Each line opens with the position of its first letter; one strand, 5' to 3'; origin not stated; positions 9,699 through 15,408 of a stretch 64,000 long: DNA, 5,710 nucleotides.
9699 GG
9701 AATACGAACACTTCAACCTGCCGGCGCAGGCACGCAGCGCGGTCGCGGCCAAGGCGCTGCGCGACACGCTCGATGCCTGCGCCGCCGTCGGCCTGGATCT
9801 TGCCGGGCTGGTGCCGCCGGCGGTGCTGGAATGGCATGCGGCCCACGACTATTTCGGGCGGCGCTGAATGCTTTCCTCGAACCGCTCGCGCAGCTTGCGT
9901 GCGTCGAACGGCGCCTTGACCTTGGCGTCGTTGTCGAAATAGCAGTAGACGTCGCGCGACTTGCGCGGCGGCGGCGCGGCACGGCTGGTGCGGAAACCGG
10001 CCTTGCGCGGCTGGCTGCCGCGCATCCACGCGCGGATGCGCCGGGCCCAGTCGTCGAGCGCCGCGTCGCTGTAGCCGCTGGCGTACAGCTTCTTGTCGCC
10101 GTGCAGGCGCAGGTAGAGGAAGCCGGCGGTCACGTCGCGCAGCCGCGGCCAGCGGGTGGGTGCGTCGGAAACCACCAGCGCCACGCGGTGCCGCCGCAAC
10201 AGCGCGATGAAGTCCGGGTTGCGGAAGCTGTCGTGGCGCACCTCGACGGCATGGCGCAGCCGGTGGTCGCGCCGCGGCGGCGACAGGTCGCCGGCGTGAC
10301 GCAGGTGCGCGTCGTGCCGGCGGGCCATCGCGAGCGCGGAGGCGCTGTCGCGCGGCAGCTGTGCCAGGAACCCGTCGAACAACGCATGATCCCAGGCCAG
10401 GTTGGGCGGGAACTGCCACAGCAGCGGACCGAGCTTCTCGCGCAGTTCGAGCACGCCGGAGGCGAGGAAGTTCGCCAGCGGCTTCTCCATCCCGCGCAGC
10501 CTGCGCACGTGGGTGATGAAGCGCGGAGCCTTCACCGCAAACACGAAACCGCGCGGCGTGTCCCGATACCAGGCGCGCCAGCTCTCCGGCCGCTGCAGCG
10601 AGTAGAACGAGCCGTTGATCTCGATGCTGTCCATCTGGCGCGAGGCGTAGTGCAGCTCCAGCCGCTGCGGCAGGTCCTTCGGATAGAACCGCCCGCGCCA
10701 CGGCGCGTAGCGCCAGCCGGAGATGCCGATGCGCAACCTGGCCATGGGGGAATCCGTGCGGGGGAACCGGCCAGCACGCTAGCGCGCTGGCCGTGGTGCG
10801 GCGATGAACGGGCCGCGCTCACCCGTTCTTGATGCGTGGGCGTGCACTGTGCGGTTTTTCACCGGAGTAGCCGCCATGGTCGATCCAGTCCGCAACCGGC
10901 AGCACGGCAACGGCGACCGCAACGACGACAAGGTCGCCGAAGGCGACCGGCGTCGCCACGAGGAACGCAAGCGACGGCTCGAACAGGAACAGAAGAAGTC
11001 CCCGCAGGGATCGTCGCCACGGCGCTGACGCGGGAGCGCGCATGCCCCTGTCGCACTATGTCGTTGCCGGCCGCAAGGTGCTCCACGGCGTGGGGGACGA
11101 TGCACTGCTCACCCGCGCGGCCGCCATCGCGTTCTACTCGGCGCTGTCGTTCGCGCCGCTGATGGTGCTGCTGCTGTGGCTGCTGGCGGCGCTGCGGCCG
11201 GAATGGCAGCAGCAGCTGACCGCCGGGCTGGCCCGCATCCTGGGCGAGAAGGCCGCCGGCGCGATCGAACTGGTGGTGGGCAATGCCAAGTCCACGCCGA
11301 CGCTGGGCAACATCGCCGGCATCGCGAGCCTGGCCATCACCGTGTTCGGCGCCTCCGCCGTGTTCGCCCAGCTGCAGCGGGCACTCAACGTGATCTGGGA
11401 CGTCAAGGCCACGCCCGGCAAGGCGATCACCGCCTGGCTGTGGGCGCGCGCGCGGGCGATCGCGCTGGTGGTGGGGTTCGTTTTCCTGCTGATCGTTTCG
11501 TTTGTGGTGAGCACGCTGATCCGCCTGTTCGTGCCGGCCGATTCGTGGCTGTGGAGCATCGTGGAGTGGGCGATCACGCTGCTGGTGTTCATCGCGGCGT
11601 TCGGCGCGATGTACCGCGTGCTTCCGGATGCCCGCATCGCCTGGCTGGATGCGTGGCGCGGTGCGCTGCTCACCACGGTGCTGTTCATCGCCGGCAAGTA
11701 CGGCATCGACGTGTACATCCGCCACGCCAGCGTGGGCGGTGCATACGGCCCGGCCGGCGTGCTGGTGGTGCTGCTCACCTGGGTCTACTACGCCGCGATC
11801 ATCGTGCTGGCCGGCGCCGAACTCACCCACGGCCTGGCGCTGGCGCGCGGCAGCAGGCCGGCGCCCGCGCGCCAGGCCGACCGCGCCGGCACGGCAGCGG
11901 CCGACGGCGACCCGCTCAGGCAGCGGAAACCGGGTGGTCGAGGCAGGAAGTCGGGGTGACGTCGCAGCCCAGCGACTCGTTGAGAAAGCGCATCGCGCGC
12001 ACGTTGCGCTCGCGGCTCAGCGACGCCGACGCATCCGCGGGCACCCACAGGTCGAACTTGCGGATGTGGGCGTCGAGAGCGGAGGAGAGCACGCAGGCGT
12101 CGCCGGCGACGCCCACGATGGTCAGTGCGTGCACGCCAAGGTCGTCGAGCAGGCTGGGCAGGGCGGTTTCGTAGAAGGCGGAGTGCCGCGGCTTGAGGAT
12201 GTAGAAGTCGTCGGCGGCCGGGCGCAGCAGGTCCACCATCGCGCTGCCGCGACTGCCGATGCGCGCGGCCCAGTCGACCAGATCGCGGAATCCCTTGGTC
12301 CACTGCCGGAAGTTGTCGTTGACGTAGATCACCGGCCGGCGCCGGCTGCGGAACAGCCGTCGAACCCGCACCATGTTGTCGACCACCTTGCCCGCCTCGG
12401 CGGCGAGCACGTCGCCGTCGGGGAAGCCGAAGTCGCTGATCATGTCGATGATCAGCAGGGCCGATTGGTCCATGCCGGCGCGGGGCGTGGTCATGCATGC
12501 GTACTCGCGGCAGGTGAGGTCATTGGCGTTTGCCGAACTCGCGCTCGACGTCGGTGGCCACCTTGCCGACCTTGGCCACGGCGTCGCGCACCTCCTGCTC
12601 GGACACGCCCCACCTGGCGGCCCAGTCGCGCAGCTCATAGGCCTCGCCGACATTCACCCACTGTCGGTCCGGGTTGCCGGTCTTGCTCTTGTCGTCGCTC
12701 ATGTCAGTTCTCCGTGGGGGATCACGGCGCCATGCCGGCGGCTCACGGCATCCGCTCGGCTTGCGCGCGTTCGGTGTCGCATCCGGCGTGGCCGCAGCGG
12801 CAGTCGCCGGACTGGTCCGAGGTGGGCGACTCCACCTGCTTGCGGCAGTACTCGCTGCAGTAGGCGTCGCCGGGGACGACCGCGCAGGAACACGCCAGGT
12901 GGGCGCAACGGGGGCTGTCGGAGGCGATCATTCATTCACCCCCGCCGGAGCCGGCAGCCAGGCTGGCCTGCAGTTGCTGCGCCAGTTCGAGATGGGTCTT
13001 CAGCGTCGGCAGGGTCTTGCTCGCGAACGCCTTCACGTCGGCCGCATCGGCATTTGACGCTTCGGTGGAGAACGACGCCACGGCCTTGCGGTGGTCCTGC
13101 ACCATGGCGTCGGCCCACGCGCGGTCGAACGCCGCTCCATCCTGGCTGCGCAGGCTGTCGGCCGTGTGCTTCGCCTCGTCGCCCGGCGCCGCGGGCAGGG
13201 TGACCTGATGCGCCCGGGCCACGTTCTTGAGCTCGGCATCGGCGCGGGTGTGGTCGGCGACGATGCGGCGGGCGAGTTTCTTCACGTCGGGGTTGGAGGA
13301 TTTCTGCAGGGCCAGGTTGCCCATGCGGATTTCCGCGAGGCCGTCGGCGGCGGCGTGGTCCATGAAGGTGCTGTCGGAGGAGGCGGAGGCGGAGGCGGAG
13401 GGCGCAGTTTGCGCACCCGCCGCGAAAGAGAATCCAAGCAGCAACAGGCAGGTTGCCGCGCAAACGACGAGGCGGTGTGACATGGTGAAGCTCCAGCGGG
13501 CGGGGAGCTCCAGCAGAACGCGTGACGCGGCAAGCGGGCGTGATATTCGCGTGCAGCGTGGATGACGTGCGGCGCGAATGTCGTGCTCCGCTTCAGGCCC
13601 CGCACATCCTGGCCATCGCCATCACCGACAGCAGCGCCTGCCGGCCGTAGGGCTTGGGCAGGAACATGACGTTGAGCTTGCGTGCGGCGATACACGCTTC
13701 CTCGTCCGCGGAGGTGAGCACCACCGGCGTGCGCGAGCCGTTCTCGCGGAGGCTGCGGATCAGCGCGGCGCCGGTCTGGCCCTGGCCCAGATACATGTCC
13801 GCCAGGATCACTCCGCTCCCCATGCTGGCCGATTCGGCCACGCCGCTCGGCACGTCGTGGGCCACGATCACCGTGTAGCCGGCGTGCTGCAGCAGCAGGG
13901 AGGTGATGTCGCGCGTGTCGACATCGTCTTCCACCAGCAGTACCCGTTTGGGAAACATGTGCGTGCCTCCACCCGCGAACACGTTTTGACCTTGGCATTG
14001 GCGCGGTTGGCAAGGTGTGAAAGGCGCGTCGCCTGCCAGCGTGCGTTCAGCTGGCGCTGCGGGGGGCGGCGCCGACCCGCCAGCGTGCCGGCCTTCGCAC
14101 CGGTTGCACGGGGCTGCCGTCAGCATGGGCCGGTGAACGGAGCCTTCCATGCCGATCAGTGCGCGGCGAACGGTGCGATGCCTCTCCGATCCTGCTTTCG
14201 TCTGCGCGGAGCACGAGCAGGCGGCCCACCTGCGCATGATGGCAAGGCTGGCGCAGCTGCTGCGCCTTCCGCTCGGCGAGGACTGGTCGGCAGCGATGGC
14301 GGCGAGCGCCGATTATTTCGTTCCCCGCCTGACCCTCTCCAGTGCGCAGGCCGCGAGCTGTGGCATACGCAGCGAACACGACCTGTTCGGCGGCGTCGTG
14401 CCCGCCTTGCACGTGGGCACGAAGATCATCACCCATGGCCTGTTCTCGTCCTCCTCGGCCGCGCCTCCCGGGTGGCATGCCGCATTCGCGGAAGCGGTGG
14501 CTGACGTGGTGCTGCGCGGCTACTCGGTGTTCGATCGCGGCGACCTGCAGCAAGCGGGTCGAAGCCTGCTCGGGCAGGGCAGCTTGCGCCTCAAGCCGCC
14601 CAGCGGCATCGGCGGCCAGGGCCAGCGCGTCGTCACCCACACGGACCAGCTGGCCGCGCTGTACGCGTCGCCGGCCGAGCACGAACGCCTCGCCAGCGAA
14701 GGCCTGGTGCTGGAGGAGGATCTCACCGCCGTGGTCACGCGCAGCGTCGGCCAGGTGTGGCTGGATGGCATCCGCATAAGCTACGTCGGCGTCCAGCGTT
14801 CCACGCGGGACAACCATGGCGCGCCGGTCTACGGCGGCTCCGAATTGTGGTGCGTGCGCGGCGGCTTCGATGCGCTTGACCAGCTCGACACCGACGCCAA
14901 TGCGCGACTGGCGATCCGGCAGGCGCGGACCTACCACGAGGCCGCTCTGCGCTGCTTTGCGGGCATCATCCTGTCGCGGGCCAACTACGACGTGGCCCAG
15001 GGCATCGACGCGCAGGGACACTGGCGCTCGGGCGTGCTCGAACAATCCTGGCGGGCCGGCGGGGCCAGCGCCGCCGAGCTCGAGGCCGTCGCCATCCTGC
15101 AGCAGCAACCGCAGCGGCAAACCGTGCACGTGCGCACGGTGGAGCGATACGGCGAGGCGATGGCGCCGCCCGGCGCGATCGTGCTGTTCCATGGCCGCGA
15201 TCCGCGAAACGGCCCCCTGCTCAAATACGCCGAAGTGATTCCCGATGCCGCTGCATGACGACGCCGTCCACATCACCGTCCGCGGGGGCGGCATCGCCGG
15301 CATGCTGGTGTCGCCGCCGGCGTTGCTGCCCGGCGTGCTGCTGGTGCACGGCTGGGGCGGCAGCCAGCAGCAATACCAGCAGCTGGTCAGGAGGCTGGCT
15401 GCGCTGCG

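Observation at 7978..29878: Shared promoter layout (CAC half-site - N21 - nAnnnT) across a general-stress cluster: a regulon with no visible regulator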

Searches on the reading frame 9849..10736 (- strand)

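Call 7: search_protein_families(library=pfam, proteins=[window:9849-10736:-], max_evalue=0.01)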
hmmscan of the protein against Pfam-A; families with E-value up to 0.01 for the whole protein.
window:9849-10736:- (295 aa): 1 family
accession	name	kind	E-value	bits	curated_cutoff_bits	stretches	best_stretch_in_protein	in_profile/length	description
PF01904.24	DUF72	-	1.9e-69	234.5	25.3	1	18-284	1-216/217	Protein of unknown function DUF72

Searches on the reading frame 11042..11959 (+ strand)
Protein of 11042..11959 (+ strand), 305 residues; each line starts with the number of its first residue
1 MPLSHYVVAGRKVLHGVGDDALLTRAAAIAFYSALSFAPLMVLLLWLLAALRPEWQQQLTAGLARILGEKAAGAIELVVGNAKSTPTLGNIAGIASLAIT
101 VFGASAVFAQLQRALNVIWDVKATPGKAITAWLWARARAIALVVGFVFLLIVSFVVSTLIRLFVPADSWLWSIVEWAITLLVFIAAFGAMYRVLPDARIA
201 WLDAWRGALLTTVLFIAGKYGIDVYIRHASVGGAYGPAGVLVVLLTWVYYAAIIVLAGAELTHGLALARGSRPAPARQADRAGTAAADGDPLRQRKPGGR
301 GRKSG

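Call 6: find_encoding_contigs(protein=window:11042-11959:+, flank=10000, max_places=3)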
Protein window:11042-11959:+ (305 aa): 5 contigs read that carry it; 3 places shown.
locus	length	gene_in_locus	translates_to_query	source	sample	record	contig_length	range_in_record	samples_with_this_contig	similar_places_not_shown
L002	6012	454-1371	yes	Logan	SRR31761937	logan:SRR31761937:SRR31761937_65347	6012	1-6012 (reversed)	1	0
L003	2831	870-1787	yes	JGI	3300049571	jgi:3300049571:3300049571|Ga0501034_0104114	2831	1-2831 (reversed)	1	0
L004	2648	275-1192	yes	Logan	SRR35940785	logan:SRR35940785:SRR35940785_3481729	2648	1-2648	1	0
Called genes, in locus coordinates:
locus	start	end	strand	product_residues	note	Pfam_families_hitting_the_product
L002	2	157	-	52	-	?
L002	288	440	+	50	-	-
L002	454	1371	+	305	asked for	PF03631:Virul_fac_BrkB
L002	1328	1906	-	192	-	PF00857:Isochorismatase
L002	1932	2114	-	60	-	PF12244:DUF3606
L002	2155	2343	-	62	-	-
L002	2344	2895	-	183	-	PF13628:DUF4142, PF03713:DUF305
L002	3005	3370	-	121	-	PF00072:Response_reg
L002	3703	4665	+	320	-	PF11379:DUF3182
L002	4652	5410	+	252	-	PF00561:Abhydrolase_1, PF12146:Hydrolase_4, PF12697:Abhydrolase_6, PF00326:Peptidase_S9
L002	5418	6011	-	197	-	?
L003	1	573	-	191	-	?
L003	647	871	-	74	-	-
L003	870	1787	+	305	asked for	PF03631:Virul_fac_BrkB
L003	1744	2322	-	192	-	PF00857:Isochorismatase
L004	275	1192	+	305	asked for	PF03631:Virul_fac_BrkB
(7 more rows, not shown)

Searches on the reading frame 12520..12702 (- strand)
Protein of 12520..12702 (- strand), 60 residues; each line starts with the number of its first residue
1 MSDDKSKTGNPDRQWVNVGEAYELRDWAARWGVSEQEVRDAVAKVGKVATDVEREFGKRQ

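Call 11: search_protein_families(library=pfam, proteins=[window:12520-12702:-], max_evalue=0.01)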
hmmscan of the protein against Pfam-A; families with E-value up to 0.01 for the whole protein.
window:12520-12702:- (60 aa): 1 family
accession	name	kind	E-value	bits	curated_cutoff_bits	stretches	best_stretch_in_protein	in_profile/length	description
PF12244.13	DUF3606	-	2.8e-17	62.7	24.3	1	4-57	1-54/54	Protein of unknown function (DUF3606)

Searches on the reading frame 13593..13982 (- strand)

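Call 11: search_protein_families(library=pfam, proteins=[window:13593-13982:-], max_evalue=0.01)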
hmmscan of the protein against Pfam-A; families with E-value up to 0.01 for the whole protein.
window:13593-13982:- (129 aa): 1 family
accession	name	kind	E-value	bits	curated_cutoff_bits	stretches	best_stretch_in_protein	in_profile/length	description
PF00072.30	Response_reg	-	1.1e-12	48.5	30.2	1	14-119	1-108/111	Response regulator receiver domain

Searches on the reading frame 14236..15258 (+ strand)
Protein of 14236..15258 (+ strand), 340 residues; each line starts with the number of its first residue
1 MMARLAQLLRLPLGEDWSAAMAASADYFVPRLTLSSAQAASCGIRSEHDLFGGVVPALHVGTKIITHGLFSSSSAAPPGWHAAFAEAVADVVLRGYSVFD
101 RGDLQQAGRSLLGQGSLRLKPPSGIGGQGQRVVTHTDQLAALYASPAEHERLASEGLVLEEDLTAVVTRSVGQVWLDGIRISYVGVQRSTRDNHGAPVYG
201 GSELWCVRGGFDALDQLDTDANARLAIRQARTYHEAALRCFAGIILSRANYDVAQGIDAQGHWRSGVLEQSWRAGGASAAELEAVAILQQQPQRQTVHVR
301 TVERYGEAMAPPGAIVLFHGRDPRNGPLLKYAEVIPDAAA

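Call 11: search_protein_families(library=pfam, proteins=[window:14236-15258:+], max_evalue=0.01)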
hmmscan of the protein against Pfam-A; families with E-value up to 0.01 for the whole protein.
window:14236-15258:+ (340 aa): 1 family
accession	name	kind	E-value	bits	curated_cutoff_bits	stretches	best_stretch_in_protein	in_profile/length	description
PF11379.13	DUF3182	-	2.5e-119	398.8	26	1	3-332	23-354/354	Protein of unknown function (DUF3182)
